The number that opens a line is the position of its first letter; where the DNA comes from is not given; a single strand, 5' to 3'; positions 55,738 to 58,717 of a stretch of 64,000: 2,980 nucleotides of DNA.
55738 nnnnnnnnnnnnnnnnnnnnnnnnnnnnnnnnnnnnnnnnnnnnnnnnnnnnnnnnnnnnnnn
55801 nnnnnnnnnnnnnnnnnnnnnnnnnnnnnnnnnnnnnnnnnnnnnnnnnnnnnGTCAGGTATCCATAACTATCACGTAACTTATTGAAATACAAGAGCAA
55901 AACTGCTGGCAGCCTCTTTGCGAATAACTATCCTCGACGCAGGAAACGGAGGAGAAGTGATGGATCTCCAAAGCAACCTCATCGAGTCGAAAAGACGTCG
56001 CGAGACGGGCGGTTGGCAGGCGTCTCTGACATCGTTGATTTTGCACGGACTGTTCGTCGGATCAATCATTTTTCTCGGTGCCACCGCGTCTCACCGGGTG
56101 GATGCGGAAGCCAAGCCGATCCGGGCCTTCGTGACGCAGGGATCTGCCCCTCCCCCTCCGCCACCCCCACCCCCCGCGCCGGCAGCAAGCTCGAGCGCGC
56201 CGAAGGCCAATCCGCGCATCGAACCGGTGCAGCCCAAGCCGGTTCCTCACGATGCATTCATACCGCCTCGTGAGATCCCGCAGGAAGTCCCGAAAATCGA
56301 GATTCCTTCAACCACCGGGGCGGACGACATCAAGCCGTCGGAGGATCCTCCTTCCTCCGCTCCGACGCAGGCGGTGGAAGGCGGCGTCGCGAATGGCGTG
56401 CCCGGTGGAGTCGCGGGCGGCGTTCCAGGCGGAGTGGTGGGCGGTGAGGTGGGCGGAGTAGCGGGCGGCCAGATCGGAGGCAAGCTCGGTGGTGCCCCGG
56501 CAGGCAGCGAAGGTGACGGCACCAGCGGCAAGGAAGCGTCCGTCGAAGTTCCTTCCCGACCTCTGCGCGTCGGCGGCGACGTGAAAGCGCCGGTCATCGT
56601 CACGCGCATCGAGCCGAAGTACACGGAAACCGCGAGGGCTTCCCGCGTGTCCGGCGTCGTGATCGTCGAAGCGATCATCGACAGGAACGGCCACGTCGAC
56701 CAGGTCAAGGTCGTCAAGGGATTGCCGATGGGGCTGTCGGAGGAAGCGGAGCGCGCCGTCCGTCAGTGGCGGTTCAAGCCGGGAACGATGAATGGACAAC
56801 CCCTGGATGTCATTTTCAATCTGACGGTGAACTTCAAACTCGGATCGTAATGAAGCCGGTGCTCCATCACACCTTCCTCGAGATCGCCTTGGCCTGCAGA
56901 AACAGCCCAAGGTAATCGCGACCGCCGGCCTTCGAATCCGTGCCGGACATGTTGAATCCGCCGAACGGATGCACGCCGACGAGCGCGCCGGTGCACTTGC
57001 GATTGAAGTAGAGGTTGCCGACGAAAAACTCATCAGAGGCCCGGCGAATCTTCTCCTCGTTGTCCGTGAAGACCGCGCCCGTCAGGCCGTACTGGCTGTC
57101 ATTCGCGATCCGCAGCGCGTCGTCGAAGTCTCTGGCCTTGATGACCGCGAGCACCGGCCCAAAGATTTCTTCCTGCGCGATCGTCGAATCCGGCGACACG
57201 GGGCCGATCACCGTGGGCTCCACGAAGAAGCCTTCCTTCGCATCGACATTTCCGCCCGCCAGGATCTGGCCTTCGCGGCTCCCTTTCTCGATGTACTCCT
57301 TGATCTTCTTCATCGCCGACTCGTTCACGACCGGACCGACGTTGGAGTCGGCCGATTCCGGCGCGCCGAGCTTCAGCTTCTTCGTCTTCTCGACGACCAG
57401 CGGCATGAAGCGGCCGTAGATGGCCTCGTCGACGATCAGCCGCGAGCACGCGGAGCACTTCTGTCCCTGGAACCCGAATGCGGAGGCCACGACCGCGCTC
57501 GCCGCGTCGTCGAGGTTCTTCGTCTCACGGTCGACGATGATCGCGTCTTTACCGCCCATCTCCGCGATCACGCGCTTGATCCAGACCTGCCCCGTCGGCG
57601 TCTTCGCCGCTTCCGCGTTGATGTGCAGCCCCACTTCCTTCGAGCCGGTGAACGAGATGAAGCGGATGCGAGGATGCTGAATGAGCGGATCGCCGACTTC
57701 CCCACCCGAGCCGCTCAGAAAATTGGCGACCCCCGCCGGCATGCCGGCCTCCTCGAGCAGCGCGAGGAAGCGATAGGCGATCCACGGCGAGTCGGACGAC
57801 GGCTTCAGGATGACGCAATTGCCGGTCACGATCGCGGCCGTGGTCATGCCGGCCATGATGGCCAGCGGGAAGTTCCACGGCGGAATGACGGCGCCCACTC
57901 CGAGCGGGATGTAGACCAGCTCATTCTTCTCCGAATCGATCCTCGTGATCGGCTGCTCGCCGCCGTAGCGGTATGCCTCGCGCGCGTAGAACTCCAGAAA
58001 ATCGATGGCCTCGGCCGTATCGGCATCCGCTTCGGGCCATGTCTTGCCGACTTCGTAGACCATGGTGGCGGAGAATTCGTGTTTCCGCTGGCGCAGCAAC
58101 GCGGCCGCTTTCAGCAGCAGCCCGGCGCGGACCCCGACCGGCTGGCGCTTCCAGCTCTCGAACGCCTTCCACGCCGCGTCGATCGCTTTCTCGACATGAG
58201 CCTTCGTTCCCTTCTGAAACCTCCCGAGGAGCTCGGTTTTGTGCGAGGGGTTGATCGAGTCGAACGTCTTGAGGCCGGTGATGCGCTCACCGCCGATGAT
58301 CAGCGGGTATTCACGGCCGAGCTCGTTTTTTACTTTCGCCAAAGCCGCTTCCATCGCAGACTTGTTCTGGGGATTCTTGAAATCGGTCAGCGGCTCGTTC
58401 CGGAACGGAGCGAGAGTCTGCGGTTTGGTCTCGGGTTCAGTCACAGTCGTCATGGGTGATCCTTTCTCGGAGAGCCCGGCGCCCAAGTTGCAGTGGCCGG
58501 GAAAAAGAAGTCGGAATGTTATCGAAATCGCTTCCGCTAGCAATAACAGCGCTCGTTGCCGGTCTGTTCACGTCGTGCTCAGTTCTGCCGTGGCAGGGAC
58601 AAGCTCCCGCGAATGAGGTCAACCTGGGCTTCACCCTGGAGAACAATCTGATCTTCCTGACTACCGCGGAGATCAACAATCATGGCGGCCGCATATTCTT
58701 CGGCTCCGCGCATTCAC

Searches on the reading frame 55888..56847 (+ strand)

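Call 56: search_protein_families(library=pfam, proteins=[window:55888-56847:+], max_evalue=0.001)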
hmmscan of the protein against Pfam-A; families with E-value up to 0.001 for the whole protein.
window:55888-56847:+ (320 aa): 1 family
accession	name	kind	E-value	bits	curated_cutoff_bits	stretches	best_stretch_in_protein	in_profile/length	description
PF03544.19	TonB_C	-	3.6e-19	69.4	24.6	1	242-318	2-79/79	Gram-negative bacterial TonB protein C-terminal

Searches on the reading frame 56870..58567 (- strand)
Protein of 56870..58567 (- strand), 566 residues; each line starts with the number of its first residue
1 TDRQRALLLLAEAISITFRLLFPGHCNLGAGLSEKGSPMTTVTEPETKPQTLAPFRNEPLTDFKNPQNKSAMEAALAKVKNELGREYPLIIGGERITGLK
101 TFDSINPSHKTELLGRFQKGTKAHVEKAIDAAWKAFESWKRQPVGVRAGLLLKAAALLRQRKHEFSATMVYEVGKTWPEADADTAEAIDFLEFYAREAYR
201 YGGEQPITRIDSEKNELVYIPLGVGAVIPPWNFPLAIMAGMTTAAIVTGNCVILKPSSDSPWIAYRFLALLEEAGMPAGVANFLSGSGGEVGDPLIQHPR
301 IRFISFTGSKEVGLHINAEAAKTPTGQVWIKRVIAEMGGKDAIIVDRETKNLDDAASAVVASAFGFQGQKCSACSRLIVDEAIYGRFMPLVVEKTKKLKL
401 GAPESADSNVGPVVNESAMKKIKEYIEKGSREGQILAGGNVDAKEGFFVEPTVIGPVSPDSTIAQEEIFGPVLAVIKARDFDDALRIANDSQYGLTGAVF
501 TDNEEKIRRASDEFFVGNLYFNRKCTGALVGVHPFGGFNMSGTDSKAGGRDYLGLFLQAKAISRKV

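Call 14: search_protein_families(library=pfam, proteins=[window:56870-58567:-], max_evalue=0.0001)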
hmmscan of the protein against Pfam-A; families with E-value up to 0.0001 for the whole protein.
window:56870-58567:- (566 aa): 1 family
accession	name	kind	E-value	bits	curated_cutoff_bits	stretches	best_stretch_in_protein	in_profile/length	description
PF00171.27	Aldedh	-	1.5e-148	495.6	23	1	100-562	7-461/461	Aldehyde dehydrogenase family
